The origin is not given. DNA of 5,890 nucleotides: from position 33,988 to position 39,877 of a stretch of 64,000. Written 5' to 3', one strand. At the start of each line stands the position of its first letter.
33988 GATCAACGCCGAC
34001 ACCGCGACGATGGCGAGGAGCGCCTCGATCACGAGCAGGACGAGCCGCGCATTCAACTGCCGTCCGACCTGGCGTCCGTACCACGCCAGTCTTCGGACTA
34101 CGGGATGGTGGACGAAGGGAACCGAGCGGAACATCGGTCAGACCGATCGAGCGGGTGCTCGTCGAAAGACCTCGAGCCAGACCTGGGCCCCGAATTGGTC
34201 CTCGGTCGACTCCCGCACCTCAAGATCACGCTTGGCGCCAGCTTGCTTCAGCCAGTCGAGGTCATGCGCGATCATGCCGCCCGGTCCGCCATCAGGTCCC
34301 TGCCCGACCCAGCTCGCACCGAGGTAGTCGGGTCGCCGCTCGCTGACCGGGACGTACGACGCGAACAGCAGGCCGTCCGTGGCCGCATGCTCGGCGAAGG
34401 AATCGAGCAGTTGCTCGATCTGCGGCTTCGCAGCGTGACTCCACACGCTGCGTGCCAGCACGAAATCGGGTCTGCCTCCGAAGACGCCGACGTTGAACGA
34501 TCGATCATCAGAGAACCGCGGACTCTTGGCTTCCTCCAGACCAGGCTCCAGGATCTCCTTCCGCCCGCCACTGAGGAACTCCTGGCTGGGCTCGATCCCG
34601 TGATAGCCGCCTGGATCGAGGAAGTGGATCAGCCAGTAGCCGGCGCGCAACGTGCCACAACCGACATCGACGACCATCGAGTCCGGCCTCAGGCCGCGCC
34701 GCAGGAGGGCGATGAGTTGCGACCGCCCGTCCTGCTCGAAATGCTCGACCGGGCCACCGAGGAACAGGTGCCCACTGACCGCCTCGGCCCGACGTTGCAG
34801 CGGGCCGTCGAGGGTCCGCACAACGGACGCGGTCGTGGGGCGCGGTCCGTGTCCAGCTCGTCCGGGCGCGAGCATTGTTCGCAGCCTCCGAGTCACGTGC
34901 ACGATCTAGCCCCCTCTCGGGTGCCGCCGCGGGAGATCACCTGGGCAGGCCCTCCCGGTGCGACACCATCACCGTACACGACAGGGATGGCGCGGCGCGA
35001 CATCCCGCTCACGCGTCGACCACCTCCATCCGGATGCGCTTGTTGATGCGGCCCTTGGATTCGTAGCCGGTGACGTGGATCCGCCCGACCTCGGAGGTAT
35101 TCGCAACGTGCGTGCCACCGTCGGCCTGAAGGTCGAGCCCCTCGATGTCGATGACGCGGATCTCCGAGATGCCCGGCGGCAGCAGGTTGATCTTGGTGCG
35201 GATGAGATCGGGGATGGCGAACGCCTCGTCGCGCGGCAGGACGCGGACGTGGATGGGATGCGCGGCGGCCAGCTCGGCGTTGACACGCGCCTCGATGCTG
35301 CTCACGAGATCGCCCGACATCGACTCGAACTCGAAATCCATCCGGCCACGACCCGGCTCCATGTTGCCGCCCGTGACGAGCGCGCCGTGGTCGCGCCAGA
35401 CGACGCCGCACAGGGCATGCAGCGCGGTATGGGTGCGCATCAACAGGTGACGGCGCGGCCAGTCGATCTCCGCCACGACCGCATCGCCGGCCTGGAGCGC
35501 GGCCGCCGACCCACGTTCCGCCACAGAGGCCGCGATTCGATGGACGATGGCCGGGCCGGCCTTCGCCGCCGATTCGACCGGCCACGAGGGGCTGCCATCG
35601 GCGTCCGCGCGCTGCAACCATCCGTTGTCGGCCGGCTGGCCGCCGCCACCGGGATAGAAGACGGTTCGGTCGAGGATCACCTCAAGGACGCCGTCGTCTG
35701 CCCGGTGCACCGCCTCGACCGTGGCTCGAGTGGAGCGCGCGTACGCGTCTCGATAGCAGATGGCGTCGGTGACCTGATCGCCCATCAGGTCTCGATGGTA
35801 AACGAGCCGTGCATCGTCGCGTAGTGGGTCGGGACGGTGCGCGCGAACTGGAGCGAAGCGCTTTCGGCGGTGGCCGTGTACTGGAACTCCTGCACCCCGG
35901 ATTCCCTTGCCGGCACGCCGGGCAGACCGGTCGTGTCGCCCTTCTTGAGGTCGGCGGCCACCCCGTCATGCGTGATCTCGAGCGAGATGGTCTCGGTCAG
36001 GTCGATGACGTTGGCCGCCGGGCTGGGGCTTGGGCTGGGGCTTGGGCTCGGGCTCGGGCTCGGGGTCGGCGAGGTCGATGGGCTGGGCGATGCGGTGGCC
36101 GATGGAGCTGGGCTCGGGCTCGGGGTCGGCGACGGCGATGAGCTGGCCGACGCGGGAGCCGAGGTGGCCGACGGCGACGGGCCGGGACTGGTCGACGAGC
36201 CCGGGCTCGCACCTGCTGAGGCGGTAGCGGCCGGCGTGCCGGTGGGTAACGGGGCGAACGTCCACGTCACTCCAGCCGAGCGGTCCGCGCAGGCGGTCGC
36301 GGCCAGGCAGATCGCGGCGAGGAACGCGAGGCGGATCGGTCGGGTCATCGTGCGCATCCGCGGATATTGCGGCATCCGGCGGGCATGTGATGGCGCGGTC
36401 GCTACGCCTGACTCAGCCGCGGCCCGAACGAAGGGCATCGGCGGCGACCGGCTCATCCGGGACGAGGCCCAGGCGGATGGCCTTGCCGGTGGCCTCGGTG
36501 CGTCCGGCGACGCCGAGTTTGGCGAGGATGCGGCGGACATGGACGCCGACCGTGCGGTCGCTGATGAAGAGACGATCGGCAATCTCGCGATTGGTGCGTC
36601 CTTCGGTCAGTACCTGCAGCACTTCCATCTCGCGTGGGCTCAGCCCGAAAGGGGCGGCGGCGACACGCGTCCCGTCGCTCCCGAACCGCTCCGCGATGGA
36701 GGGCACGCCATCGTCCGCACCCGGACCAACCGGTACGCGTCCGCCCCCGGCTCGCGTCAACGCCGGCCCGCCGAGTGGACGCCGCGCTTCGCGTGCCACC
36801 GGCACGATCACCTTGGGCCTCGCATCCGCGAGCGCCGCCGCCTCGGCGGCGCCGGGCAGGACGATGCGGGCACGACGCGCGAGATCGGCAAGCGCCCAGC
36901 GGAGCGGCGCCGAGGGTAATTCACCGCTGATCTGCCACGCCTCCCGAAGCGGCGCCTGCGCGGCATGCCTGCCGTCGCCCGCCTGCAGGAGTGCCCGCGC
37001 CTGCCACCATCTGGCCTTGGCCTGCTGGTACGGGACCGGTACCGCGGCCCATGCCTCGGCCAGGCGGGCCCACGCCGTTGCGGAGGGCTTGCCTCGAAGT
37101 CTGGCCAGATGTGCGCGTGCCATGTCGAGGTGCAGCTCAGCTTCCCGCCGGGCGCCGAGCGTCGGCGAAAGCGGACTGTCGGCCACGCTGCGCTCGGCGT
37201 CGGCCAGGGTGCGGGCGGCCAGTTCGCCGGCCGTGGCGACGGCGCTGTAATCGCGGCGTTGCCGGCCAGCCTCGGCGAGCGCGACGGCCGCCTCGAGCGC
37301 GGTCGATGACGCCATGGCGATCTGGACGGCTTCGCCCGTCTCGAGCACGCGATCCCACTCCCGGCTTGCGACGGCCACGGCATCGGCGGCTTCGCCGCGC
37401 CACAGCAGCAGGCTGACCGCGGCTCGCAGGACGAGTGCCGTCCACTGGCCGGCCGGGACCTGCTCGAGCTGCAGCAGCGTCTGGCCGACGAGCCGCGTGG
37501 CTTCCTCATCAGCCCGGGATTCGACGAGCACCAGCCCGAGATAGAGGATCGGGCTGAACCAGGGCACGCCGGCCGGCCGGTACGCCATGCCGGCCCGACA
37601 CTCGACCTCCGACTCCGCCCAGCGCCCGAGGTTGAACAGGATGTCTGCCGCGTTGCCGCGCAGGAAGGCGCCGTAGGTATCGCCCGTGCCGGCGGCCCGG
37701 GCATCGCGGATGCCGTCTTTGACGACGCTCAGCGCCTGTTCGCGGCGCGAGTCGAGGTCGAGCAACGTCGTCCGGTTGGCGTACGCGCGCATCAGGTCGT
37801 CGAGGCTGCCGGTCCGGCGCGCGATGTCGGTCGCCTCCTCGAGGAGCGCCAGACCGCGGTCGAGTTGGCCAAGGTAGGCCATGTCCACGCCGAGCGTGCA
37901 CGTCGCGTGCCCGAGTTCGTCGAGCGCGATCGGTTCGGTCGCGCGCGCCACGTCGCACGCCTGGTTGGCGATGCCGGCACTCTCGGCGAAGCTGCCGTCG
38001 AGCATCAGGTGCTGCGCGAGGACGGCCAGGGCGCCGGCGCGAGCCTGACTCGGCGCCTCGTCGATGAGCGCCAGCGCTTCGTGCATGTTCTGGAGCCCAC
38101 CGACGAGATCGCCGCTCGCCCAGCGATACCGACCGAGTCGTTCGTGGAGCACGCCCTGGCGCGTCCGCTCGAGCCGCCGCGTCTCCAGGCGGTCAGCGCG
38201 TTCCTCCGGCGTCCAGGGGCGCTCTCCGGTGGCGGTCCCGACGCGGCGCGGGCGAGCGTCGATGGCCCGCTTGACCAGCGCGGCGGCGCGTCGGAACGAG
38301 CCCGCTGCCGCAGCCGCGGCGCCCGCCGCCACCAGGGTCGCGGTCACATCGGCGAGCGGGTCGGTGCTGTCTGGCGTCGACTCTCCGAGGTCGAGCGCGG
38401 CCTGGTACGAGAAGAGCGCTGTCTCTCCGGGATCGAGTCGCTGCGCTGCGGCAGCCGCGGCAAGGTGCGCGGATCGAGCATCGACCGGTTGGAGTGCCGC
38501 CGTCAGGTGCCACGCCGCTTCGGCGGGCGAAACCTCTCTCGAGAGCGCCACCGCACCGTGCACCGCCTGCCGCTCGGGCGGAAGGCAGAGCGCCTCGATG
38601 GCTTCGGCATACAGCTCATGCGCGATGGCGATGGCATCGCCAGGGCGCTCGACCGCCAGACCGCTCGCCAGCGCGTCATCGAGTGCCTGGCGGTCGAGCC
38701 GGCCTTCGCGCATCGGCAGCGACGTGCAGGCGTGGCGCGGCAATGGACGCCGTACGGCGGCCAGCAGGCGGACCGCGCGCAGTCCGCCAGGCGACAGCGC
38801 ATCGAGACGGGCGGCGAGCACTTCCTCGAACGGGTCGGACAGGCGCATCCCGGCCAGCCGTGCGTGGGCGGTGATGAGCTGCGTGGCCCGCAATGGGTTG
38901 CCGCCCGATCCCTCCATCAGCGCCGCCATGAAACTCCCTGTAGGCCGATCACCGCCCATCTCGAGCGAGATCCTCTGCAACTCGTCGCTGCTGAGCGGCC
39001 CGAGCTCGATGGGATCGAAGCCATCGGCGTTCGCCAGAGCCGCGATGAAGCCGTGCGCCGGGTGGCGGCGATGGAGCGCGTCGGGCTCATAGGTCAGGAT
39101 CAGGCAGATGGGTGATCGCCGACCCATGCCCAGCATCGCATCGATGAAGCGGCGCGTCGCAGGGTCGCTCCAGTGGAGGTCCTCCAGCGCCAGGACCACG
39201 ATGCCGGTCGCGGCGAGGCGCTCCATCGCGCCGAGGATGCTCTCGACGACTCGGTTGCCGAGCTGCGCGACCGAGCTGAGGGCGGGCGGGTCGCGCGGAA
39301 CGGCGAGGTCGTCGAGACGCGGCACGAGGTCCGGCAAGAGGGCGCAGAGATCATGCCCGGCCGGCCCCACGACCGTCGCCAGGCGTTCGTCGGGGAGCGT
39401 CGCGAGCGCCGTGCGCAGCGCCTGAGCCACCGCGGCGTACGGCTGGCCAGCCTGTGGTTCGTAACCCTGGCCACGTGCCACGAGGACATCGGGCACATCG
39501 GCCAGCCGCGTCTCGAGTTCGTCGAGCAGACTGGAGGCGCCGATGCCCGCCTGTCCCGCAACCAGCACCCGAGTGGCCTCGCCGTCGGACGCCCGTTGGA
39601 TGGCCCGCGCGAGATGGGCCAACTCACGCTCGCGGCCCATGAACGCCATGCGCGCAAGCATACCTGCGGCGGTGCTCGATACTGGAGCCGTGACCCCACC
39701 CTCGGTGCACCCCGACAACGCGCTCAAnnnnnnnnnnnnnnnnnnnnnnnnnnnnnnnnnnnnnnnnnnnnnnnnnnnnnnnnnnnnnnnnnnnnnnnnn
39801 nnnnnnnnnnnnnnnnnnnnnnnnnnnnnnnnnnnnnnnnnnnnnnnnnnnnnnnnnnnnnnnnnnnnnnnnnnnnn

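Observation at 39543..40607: Orphan, apparently circularly permuted DPPY amino-methyltransferase overlapping the 5' end of a LAL/STAND regulator gene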

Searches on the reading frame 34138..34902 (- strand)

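Call 56: search_protein_families(library=pfam, proteins=[window:34138-34902:-], max_evalue=0.001)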
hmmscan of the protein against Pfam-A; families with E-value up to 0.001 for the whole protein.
window:34138-34902:- (254 aa): 3 families
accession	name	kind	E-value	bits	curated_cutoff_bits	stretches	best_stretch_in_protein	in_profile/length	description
PF08242.18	Methyltransf_12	-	1.4e-08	35.8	30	1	78-179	1-98/98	Methyltransferase domain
PF13489.12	Methyltransf_23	-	4.6e-07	30.1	27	1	65-229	14-161/164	Methyltransferase domain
PF13649.12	Methyltransf_25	-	1.6e-05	25.9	27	1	77-177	1-97/97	Methyltransferase domain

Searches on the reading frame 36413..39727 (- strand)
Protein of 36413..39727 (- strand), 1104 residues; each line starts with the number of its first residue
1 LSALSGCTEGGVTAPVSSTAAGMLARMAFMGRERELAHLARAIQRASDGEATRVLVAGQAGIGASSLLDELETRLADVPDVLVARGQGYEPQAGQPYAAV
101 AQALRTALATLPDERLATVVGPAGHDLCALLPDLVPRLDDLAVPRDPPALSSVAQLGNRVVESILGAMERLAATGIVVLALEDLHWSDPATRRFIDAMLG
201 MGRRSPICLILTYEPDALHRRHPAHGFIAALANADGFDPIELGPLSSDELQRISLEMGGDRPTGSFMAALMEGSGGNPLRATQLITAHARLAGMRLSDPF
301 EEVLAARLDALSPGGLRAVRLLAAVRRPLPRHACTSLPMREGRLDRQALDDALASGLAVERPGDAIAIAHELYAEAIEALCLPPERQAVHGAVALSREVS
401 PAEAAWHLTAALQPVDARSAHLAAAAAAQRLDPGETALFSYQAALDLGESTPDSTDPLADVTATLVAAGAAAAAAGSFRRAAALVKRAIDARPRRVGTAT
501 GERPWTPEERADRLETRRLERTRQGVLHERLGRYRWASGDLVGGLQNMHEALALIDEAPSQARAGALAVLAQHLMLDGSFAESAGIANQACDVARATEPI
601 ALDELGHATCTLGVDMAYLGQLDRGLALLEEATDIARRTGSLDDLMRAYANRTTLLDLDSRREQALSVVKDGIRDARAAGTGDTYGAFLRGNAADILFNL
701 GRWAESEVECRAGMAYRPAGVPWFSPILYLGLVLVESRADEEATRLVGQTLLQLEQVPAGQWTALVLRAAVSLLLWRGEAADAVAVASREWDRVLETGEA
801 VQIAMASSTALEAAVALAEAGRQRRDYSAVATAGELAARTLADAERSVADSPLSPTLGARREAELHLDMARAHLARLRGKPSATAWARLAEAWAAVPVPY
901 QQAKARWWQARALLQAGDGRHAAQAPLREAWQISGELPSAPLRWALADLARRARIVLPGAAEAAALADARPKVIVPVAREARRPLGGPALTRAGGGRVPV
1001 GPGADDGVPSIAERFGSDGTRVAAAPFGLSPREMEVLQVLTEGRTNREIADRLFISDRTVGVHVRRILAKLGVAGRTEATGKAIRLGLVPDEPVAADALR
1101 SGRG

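Call 3: search_protein_families(library=pfam, proteins=[window:36413-39727:-], max_evalue=0.01)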
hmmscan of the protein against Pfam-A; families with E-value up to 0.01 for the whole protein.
window:36413-39727:- (1104 aa): 5 families
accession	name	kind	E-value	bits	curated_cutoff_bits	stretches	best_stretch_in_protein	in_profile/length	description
PF13191.12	AAA_16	-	1.8e-22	81.1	32.6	1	29-210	2-167/167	AAA ATPase domain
PF00196.25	GerE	-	3.1e-19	68.8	23.5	1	1029-1080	3-54/57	Bacterial regulatory proteins, luxR family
PF08281.18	Sigma70_r4_2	-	0.00011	22.2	25.7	1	1029-1071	11-54/54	Sigma-70, region 4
PF13384.12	HTH_23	-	0.0023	18.1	24.6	0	1035-1068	9-42/50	Homeodomain-like domain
PF04545.22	Sigma70_r4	-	0.0033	17.3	24.1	0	1028-1071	4-48/50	Sigma-70, region 4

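Call 32: search_protein_families(library=padloc, proteins=[window:36413-39649:-], max_evalue=0.01)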
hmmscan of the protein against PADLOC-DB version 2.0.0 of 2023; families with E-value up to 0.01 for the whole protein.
window:36413-39649:- (1078 aa): 3 families
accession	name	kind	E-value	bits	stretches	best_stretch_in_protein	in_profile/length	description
PDLC01851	CARF3--CARF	-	4.2e-06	24.4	1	1003-1045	210-252/279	-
PDLC01855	CARF3--CARF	-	5.9e-05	20.9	1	1003-1046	218-261/288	-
PDLC01268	CasR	-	0.0005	18.1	1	997-1042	116-162/179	"CAS-I,CAS-II,CAS-III,CAS-IV,CAS-V,CAS-VI; associated_signaling"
